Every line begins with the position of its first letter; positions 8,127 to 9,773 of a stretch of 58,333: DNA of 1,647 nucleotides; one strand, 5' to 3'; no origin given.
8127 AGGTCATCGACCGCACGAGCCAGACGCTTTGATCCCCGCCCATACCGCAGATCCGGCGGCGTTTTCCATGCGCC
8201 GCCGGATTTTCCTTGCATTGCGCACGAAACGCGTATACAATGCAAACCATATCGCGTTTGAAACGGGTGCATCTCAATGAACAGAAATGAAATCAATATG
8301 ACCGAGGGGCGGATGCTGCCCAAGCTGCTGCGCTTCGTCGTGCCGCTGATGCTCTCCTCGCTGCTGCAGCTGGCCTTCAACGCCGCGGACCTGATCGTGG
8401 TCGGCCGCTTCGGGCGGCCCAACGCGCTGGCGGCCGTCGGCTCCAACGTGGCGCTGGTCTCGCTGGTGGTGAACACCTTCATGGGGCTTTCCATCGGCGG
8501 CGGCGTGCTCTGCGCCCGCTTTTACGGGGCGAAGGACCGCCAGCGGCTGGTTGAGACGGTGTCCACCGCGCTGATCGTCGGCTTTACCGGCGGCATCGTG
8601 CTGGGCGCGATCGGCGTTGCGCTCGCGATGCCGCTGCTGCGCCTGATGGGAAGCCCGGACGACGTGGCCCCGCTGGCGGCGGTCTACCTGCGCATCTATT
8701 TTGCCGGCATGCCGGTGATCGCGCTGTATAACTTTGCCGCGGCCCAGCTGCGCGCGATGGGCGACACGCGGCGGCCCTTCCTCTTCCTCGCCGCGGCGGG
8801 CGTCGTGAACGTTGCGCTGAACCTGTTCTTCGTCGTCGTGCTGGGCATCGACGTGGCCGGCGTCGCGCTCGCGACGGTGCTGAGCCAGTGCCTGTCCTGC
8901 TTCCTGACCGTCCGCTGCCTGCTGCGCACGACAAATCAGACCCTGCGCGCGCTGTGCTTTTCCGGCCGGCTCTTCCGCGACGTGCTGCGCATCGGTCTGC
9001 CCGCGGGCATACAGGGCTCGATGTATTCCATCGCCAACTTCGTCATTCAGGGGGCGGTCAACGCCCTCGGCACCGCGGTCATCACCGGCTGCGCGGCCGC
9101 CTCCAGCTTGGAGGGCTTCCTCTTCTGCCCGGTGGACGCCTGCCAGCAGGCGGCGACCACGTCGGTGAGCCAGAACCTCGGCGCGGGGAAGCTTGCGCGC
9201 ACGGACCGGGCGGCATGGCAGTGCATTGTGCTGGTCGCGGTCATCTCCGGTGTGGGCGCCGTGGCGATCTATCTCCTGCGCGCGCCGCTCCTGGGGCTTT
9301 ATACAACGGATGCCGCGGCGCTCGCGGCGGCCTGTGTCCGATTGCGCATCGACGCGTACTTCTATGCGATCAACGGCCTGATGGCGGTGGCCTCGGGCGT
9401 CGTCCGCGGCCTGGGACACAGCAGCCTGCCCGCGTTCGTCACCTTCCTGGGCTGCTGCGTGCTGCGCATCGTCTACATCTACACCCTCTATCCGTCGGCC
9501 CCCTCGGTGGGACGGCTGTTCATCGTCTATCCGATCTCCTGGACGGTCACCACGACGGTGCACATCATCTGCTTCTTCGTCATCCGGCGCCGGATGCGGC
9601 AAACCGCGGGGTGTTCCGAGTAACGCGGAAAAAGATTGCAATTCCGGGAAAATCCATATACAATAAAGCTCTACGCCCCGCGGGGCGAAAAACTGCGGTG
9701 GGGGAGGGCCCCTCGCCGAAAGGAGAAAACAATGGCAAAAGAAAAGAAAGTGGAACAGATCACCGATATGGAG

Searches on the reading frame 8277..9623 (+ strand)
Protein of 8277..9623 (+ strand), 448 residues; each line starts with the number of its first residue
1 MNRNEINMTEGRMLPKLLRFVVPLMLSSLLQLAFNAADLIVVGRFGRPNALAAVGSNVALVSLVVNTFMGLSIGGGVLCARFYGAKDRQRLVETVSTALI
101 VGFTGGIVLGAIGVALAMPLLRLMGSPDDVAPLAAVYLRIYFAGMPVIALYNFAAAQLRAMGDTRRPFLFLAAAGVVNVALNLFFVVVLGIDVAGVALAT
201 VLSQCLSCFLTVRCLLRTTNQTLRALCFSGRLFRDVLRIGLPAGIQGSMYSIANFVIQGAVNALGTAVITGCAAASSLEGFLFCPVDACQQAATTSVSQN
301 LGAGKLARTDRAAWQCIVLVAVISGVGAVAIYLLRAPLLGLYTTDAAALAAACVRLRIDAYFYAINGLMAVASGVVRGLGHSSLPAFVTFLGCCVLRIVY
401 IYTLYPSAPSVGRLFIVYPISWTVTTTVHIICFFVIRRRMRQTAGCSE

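Call 3: search_protein_families(library=pfam, proteins=[window:8277-9623:+], max_evalue=0.01)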
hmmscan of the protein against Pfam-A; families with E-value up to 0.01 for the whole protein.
window:8277-9623:+ (448 aa): 1 family
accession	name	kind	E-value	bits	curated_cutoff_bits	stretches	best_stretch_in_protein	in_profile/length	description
PF01554.23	MatE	-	2.4e-49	167.5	24.9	2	23-183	1-160/161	MatE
